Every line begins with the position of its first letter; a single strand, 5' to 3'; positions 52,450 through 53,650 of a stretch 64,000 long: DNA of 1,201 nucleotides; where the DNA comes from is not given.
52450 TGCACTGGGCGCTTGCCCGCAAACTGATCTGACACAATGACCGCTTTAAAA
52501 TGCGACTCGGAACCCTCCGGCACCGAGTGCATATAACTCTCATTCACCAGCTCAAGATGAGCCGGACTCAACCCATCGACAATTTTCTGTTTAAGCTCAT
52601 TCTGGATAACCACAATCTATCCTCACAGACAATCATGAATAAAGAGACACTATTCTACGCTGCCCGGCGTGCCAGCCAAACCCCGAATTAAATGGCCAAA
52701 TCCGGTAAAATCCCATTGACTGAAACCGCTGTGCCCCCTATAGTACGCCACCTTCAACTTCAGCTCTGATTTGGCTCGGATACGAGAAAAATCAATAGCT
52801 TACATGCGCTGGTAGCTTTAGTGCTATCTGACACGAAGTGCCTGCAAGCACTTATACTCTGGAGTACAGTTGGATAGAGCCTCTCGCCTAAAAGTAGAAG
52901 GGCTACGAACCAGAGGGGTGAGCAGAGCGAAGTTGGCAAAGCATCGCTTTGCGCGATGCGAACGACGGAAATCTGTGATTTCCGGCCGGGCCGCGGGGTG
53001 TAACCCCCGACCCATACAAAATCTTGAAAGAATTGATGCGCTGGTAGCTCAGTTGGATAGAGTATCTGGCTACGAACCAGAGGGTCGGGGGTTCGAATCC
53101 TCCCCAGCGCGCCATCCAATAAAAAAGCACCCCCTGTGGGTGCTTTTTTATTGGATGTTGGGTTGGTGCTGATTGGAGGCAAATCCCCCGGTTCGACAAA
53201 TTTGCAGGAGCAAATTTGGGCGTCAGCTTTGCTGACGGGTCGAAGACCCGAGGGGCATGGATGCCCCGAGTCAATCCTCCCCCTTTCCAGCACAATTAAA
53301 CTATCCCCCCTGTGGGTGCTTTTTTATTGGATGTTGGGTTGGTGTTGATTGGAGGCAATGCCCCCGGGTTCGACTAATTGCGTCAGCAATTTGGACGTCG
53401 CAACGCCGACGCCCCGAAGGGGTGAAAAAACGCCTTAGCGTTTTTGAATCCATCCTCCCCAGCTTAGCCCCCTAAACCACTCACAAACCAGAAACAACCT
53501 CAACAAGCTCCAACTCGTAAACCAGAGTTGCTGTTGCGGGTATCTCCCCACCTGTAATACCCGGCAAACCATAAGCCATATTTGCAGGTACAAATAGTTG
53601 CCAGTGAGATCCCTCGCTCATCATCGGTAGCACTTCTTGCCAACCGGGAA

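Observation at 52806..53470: tRNA-Arg(ACG) embedded in a nest of degenerate tRNA fragments and tandem terminator/tRNA-3'-end repeats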

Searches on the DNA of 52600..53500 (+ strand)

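Call 10: search_rna_families(source=window, start=52600, end=53500, threshold=evalue, max_evalue=10, show_alignments=4)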
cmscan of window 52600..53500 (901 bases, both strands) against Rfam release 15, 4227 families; matches with E-value up to 10: 18.
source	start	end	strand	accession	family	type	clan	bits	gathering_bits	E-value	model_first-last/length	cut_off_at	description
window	53038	53111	+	RF00005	tRNA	Gene; tRNA;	CL00001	65.4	29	8e-14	1-71/71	no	tRNA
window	53125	53196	-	RF02236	asX2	Gene; sRNA;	-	29.6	70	0.0015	1-87/87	no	Xanthomonas sRNA asX2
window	53368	53456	+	RF02902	AaHKsRNA22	Gene; sRNA;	-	25.2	39.8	0.022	1-101/101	no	Aggregatibacter sRNA 22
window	53117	53192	-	RF02432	SpF25_sRNA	Gene; sRNA;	-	22.4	48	0.48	1-102/102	no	Streptococcus sRNA SpF25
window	53118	53172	-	RF00506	Thr_leader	Cis-reg; leader;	-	21.2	55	0.23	1-118/118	no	Threonine operon leader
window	53033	53151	+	RF02435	SpF41_sRNA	Gene; sRNA;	-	21.1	52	1.3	1-105/105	no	Streptococcus sRNA SpF41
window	53113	53158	-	RF03839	MIR2599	Gene; miRNA;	-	20.3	120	0.44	1-132/132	no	MIR2599 microRNA precursor family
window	53038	53112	-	RF04354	Plastid-ycf2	Cis-reg;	-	19.7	65.7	0.34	1-75/75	no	Plastid-ycf2 5UTR RNA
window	53118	53174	-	RF01859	Phe_leader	Cis-reg; leader;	-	19.4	55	1.8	1-125/125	no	Phenylalanine leader peptide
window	53037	53111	+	RF01684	mascRNA-menRNA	Gene;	-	17.7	42.5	1.2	1-56/56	no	MALAT1-associated small cytoplasmic RNA/MEN beta RNA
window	53061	53151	+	RF00106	RNAI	Gene; antisense;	-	17.5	47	1.5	1-102/102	no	RNAI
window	53116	53152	-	RF03474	mir-4766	Gene; miRNA;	-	17.1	72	3.1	1-56/56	no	mir-4766 microRNA precursor family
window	53322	53465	+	RF00391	RtT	Cis-reg;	-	16.5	45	2.9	1-130/130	no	RtT RNA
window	53119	53204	-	RF00106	RNAI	Gene; antisense;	-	16.1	47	3.1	1-102/102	no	RNAI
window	53154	53211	+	RF02475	GlsR6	Gene; snRNA; snoRNA; CD-box;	-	14.1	75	1.7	1-59/59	no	Small nucleolar RNA GlsR6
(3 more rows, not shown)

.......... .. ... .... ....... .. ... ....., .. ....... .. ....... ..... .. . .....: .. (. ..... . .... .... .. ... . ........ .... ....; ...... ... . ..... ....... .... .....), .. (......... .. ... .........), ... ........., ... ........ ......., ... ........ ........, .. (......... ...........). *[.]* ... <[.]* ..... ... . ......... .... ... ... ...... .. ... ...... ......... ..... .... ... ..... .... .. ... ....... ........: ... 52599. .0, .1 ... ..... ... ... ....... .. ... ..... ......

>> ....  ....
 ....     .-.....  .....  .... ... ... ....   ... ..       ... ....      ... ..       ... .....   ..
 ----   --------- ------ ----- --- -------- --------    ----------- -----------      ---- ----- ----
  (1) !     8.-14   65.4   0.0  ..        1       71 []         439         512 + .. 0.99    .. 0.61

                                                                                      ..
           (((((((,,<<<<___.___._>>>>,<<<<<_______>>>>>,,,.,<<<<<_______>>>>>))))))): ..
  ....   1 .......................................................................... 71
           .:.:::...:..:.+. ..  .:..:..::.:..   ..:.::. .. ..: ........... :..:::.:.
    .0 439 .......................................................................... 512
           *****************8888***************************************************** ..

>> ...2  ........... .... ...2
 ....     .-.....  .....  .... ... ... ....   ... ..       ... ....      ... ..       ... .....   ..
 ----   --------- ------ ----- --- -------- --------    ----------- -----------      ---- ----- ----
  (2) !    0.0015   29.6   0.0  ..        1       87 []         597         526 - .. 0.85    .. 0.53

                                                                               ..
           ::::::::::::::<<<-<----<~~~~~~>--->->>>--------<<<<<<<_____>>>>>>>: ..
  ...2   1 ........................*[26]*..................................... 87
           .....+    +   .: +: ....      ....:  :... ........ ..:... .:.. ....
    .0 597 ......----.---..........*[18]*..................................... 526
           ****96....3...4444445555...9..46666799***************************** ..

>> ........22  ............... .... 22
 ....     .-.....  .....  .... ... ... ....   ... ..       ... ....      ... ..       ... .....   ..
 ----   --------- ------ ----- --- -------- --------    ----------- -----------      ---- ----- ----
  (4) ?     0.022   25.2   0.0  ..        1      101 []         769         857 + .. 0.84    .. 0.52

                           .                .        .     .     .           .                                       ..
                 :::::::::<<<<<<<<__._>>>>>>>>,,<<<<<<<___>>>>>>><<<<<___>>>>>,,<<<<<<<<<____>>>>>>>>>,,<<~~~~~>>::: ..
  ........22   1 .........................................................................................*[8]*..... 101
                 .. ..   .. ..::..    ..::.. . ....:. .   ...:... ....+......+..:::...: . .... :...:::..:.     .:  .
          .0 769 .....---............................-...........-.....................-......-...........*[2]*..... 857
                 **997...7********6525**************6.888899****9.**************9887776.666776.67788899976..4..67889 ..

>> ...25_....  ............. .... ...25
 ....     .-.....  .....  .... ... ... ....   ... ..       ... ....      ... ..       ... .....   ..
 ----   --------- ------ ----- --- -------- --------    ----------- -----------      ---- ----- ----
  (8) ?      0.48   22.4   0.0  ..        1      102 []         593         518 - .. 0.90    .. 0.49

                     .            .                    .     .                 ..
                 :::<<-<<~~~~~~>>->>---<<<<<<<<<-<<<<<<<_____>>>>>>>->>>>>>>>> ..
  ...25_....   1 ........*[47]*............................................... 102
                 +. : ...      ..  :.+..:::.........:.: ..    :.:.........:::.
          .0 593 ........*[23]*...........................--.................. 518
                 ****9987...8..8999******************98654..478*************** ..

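Call 61: search_dna_similar(query=window:52750-53480:+, collection=phages, mode=distant, max_rows=10, max_evalue=0.001)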
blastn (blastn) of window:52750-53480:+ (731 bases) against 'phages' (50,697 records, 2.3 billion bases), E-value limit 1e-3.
Records with a match: 333; places in all: 343; records where one place covers at least 80% of the query: 0.
Best place of each record, by identity: 90-95% 1; 80-90% 158; 60-80% 174.
By first word of the organism name: Synechococcus 60; Vibrio 52; Pseudomonas 40; Klebsiella 25; Aeromonas 23; Enterobacter 18; Acinetobacter 17; Streptomyces 17; Cyanophage 11; Bacillus 10; and 26 more.
By host as written in the record: - 43; Vibrio harveyi BAA-1116 34; Pseudomonas aeruginosa 15; Pseudomonas aeruginosa PAO1 12; Klebsiella pneumoniae 12; Synechococcus 12; Aeromonas salmonicida 11; Synechococcus sp. WH8102 10; and 105 more.
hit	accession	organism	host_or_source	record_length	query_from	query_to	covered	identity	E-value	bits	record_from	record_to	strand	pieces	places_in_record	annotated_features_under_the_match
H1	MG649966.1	Vibrio phage Ceto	Vibrio harveyi BAA-1116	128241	282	371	12%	76.7%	7e-8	65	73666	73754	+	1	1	tRNA-Lys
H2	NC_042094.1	Vibrio phage Ceto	Vibrio harveyi BAA-1116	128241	282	371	12%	76.7%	7e-8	65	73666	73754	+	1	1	tRNA-Lys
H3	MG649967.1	Vibrio phage Thalassa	Vibrio harveyi BAA-1116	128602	282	369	12%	76.1%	8e-7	62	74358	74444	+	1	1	tRNA-Lys | tRNA-Glu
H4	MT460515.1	Vibrio phage Cody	Vibrio harveyi BAA-1116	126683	282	369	12%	76.1%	8e-7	62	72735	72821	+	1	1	tRNA-Lys | tRNA-Glu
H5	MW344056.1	Vibrio phage ABurr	Vibrio harveyi BAA-1116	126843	282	369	12%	76.1%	8e-7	62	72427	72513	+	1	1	94: tRNA-Lys | 95: tRNA-Glu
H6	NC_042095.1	Vibrio phage Thalassa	Vibrio harveyi BAA-1116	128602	282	369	12%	76.1%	8e-7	62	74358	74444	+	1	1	tRNA-Lys | tRNA-Glu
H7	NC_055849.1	Vibrio phage Cody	Vibrio harveyi BAA-1116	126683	282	369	12%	76.1%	8e-7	62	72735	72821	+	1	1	tRNA-Lys | tRNA-Glu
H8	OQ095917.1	Vibrio phage Javier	Vibrio harveyi BAA-1116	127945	282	369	12%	76.1%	8e-7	62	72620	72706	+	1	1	tRNA-Lys | tRNA-Glu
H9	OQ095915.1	Vibrio phage Wyman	Vibrio harveyi BAA-1116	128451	287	371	12%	76.5%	7e-8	64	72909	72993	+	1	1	tRNA-Lys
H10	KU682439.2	Stenotrophomonas phage vB_SmaS-DLP_6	Stenotrophomonas maltophilia D1571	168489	288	365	11%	83.3%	2e-13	83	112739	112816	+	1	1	tRNA-Arg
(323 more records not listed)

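Call 62: search_dna_similar(query=window:52750-53480:+, collection=plasmids, mode=distant, max_rows=10, max_evalue=0.001)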
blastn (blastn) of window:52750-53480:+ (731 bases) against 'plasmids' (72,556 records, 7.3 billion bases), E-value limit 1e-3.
Records with a match: 212; places in all: 296; records where one place covers at least 80% of the query: 0.
Best place of each record, by identity: 95-99% 2; 90-95% 2; 80-90% 134; 60-80% 74.
By first word of the organism name: Phaeobacter 58; Bacillus 42; Acinetobacter 7; Salmonella 5; Cupriavidus 4; Legionella 3; Pseudomonas 3; Sinorhizobium 3; Tsukamurella 3; Klebsiella 3; and 58 more.
By predicted mobility (MOB-suite, as given by PLSDB): non-mobilizable 193; mobilizable 16; conjugative 3.
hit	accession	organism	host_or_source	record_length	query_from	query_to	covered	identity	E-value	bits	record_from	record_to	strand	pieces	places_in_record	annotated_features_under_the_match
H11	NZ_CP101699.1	Photobacterium toruni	Paralichthys olivaceus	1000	280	380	14%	83.2%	2e-19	104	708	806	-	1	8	record has no annotation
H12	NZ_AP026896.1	Aeromonas caviae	Microbe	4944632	276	366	12%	81.7%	5e-15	90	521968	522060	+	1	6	none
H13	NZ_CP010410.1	Xanthomonas sacchari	cell culture,rice seeds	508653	289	377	12%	82.2%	2e-14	88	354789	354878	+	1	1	none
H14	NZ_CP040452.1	Halomonas sp. PA16-9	-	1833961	289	378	12%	80.0%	8e-13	82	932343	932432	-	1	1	none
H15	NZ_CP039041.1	Piscirickettsia salmonis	Salmo salar,cell culture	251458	282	365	11%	85.7%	1e-17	99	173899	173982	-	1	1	none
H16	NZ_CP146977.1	Photobacterium damselae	Penaeus japonicus,shrimp farm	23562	289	366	11%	91.0%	6e-21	110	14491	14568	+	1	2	none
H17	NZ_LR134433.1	Legionella adelaidensis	environmental,Cooling tower water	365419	289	374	12%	82.6%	2e-14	89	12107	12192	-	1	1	none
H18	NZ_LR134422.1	Legionella adelaidensis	environmental,Cooling tower water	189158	289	365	11%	90.9%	2e-20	108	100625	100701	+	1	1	none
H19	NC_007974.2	Cupriavidus metallidurans CH34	-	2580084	295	375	11%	85.2%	4e-16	93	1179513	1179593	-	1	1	none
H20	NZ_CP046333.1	Cupriavidus metallidurans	sedimentation pond in a zinc factory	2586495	295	375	11%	85.2%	4e-16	93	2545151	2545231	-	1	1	none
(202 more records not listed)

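Call 63: get_annotated_region(hit=H12, flank=2500)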
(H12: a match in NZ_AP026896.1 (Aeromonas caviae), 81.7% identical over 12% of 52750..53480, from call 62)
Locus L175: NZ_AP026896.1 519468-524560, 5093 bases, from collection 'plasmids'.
description: Aeromonas caviae strain KAM479 plasmid pKAM479_3, complete sequence
organism: Aeromonas caviae (NCBI taxid 648)
taxonomy: Bacteria; Pseudomonadota; Gammaproteobacteria; Aeromonadales; Aeromonadaceae; Aeromonas; Aeromonas caviae
host: -; source: Microbe; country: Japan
typing (MOB-suite, as given by PLSDB): non-mobilizable
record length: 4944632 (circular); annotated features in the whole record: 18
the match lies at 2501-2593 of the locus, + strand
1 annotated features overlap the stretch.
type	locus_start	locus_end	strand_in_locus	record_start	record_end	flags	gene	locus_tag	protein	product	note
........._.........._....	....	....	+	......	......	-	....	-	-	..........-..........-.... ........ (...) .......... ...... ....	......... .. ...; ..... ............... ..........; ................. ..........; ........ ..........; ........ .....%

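Call 64: get_annotated_region(hit=H14, flank=1500)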
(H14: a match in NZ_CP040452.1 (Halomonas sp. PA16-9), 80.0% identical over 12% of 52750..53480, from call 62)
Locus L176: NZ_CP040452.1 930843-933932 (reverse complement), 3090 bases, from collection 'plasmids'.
description: Halomonas sp. PA16-9 plasmid p_unnamed1, complete sequence
organism: Halomonas sp. PA16-9 (NCBI taxid 2576841)
taxonomy: Bacteria; Pseudomonadota; Gammaproteobacteria; Oceanospirillales; Halomonadaceae; Halomonas; Halomonas sp. PA16-9
host: -; source: -; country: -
typing (MOB-suite, as given by PLSDB): non-mobilizable
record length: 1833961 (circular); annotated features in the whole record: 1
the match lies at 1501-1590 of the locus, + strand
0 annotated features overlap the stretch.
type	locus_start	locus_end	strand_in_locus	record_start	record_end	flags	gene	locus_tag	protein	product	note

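Call 65: get_annotated_region(hit=H11, flank=1000)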
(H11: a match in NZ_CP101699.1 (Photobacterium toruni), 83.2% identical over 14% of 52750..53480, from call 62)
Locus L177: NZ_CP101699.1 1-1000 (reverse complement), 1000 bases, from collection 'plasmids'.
description: Photobacterium toruni strain WD2103 plasmid unnamed4, complete sequence
organism: Photobacterium toruni (NCBI taxid 1935446)
taxonomy: Bacteria; Pseudomonadota; Gammaproteobacteria; Vibrionales; Vibrionaceae; Photobacterium; Photobacterium toruni
host: -; source: Paralichthys olivaceus; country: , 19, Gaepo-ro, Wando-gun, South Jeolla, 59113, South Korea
typing (MOB-suite, as given by PLSDB): non-mobilizable
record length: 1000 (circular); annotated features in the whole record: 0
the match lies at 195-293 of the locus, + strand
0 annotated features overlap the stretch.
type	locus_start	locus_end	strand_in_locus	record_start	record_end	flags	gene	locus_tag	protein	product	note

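Call 66: get_annotated_region(hit=H16, flank=2000)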
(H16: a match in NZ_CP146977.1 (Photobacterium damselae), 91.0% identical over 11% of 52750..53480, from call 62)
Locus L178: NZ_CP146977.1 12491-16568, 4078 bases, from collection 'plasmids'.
description: Photobacterium damselae subsp. damselae strain WMD-P3 plasmid pWMD-P3-3, complete sequence
organism: Photobacterium damselae (NCBI taxid 85581)
taxonomy: Bacteria; Pseudomonadota; Gammaproteobacteria; Vibrionales; Vibrionaceae; Photobacterium; Photobacterium damselae
host: -; source: Penaeus japonicus,shrimp farm; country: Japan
typing (MOB-suite, as given by PLSDB): non-mobilizable
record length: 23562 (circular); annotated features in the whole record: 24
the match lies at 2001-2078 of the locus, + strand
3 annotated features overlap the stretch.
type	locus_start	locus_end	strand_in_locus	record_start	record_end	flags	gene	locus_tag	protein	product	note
CDS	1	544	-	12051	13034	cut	dcm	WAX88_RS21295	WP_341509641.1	DNA (cytosine-5-)-methyltransferase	GO:0006304 - DNA modification [Evidence IEA]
CDS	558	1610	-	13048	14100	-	-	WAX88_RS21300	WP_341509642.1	DNA cytosine methyltransferase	GO:0006304 - DNA modification [Evidence IEA]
CDS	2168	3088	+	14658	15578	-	-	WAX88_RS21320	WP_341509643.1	hypothetical protein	-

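Call 68: search_with_rna_model(model_id=R1, sources=[L175, L176, L177, L178], filters=off, max_evalue=1, show_alignments=6)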
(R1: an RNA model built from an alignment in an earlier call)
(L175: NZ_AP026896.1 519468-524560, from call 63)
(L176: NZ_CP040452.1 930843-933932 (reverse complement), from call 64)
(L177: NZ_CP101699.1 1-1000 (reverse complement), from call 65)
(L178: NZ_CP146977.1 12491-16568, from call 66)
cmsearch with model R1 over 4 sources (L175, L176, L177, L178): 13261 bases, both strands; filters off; matches with E-value up to 1: 2.
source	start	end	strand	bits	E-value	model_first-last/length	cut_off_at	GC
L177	459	525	+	8.8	0.23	1-60/60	no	0.6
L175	2986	3037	+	7.1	0.83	1-60/60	no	0.48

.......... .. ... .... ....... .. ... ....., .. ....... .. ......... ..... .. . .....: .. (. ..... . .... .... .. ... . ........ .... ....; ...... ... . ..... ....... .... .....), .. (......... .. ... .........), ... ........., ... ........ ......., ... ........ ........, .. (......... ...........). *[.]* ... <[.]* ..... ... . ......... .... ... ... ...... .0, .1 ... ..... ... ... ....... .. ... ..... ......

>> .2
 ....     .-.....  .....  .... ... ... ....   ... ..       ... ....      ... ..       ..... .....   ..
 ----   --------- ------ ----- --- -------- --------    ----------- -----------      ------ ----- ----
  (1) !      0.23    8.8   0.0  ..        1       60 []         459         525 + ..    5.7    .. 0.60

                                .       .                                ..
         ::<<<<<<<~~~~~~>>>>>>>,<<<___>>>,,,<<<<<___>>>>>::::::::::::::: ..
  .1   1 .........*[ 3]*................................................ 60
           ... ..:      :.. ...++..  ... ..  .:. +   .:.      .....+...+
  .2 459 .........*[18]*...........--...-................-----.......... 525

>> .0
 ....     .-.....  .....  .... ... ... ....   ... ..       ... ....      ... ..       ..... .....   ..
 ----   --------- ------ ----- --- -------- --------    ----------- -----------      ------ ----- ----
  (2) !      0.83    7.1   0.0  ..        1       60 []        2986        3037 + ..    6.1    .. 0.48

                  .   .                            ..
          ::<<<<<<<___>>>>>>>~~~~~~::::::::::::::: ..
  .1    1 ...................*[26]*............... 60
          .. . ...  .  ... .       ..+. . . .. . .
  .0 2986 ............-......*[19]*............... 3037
